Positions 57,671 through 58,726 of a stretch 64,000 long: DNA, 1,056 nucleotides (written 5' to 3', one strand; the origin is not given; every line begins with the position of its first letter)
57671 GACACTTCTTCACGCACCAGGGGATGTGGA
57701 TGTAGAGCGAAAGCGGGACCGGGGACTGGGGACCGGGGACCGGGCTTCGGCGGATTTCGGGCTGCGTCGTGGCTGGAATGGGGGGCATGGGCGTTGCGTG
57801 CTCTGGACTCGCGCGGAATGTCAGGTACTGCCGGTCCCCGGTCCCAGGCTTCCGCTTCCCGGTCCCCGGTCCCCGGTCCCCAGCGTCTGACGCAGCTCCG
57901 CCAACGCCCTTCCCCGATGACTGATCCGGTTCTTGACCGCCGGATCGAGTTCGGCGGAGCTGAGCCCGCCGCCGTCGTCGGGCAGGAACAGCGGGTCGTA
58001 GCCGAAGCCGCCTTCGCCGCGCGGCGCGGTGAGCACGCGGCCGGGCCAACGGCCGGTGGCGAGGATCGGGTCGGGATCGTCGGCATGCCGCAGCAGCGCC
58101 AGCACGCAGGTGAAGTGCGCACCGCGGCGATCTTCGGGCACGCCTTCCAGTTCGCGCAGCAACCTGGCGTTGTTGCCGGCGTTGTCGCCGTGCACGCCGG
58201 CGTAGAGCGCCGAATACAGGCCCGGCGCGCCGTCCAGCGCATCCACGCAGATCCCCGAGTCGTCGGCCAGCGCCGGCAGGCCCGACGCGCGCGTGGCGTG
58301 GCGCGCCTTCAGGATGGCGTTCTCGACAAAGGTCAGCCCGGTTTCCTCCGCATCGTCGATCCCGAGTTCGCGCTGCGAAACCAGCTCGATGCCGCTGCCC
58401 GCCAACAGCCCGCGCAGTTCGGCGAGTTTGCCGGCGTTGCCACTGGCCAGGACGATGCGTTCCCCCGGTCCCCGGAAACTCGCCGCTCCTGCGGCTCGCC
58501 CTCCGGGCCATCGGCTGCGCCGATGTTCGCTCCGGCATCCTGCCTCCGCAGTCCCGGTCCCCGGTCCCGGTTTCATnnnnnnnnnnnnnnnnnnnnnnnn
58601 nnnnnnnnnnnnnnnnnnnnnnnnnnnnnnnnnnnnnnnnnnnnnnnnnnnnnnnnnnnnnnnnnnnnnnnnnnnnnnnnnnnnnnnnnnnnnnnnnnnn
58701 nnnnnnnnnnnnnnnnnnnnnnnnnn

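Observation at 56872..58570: GGGGACC heptanucleotide microsatellites in five clusters, translated in frame inside rdgB and hemW; canonical G-quadruplex motifs in the mRNA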

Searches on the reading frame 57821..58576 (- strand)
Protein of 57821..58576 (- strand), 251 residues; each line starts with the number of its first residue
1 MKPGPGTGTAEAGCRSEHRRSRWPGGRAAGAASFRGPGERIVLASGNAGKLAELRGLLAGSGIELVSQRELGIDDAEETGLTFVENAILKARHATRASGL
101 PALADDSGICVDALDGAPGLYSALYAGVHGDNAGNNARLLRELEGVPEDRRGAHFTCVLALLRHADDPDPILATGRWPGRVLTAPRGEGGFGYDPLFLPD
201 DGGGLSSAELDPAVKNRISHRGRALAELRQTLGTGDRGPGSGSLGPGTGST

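Call 75: list_cluster_members(proteins=[P0001, window:57821-58576:-, window:58573-59298:-])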
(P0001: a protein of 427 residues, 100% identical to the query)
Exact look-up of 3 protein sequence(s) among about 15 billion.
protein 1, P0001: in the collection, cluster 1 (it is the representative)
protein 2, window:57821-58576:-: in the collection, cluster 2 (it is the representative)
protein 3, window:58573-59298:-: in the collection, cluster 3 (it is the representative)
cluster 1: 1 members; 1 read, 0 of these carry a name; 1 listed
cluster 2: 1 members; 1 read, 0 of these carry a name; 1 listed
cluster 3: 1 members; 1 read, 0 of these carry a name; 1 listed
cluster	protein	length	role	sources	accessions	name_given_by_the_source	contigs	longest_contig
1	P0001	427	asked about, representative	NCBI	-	-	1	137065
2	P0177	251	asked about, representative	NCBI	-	-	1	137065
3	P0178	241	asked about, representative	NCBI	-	-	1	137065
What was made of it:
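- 57821..58576 (-): rdgB (Ham1-family dITP/XTP pyrophosphatase), 251 aa, with a 40-aa N-terminal extension and a 21-aa C-terminal tail made of repeat DNA. The same 251-aa product is on record for the 137-kb NCBI contig (call 75).
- On Contingency-locus SSR: No population data exist for the window's own species, which is a singleton cluster (call 75).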

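Call 82: search_protein_families(library=pfam, proteins=[window:57821-58576:-], max_evalue=0.001)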
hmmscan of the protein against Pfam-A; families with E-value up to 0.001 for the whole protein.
window:57821-58576:- (251 aa): 1 family
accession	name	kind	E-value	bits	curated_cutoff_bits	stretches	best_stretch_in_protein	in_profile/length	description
PF01725.21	Ham1p_like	-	1.8e-62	210.9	22.5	1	41-230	1-185/186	Ham1 family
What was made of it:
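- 57831..57881 (-): 5' arm of the junction element: (GGGGACC)3.4, then the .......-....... terminus, then 2.3 more units. 51 nt; encodes the RdgB C-terminal tail, residues 232-251. Ham1p_like ends at residue 230 (call 82).
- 57821..58576 (-): Pfam Ham1p_like covers residues 41-230 (call 82).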
